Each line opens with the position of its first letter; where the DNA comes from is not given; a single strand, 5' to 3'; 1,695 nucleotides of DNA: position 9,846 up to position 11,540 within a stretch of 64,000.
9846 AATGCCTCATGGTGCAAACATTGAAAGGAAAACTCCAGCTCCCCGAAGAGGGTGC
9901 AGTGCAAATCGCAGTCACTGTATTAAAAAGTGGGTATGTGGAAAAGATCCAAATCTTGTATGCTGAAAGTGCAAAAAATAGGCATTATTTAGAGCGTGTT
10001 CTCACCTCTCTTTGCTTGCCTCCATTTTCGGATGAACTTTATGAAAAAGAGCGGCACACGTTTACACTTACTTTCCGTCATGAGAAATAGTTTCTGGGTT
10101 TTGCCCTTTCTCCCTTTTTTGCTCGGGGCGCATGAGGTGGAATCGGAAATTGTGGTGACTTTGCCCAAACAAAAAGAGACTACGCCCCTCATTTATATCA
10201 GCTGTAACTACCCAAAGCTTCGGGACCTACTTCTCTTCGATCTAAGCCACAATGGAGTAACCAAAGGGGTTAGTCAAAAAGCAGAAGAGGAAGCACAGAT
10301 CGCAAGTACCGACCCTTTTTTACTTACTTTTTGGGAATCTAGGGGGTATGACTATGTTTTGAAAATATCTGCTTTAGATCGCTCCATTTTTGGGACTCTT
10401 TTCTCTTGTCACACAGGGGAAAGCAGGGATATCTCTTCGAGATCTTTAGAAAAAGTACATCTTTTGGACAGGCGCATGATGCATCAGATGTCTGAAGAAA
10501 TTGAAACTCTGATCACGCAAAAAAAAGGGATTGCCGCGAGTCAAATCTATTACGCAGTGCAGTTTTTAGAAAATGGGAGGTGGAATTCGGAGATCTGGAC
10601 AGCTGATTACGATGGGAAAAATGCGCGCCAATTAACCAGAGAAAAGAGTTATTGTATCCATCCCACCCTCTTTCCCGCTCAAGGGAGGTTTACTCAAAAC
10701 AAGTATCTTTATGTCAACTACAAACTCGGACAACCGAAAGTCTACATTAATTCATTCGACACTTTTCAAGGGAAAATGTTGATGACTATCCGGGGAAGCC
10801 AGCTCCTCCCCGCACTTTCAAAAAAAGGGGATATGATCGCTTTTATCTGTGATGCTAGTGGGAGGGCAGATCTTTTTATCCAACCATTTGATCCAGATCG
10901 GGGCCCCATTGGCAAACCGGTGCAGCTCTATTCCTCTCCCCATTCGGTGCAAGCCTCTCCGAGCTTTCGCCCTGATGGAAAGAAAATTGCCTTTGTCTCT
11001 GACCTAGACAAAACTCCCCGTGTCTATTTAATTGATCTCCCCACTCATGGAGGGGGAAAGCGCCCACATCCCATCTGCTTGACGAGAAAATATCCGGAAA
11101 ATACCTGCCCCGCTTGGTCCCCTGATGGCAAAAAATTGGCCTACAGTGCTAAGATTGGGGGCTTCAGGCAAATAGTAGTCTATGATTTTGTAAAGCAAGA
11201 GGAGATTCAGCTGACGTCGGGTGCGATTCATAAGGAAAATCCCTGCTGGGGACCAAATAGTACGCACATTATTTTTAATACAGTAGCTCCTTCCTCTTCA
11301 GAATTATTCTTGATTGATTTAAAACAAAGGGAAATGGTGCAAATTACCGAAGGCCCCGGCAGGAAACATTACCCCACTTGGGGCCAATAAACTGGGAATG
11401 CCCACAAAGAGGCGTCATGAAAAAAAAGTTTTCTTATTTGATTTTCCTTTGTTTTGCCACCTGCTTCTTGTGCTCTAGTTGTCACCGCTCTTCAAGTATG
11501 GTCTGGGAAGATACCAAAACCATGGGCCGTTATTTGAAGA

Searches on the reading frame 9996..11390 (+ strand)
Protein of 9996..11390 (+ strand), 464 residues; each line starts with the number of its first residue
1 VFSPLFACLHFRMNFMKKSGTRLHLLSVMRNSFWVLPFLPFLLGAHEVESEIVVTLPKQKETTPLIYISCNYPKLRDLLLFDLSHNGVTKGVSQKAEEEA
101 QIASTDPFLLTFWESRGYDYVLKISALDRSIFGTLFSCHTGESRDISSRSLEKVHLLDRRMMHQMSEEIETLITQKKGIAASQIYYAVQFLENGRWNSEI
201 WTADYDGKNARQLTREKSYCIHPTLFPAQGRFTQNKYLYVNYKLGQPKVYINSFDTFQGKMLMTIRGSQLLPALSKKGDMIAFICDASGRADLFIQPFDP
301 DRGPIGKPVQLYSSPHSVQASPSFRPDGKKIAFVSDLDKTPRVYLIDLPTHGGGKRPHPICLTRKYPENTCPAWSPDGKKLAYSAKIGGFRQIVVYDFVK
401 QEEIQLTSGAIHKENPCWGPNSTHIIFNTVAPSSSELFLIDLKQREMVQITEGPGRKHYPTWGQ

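Call 66: search_protein_families(library=ncbifam, proteins=[window:9996-11390:+], max_evalue=0.00001)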
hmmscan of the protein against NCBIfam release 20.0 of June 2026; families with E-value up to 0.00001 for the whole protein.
window:9996-11390:+ (464 aa): 4 families
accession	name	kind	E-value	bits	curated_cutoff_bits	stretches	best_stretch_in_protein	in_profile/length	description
NF002183.0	PRK01029.1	equivalog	3.9e-111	372.1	405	1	119-463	96-423/429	Tol-Pal system protein TolB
TIGR02800.1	propeller_TolB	equivalog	4.9e-45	154.2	343.15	1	73-463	44-418/418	Tol-Pal system beta propeller repeat protein TolB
NF053518.1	DipepPtdsDpp5Prph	equivalog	2.2e-11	43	900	1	369-453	250-340/655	dipeptidyl-peptidase Dpp5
NF033523.0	lasso_peptidase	equivalog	9.3e-08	31.3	400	0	367-431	88-152/638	Atxe2 family lasso peptide isopeptidase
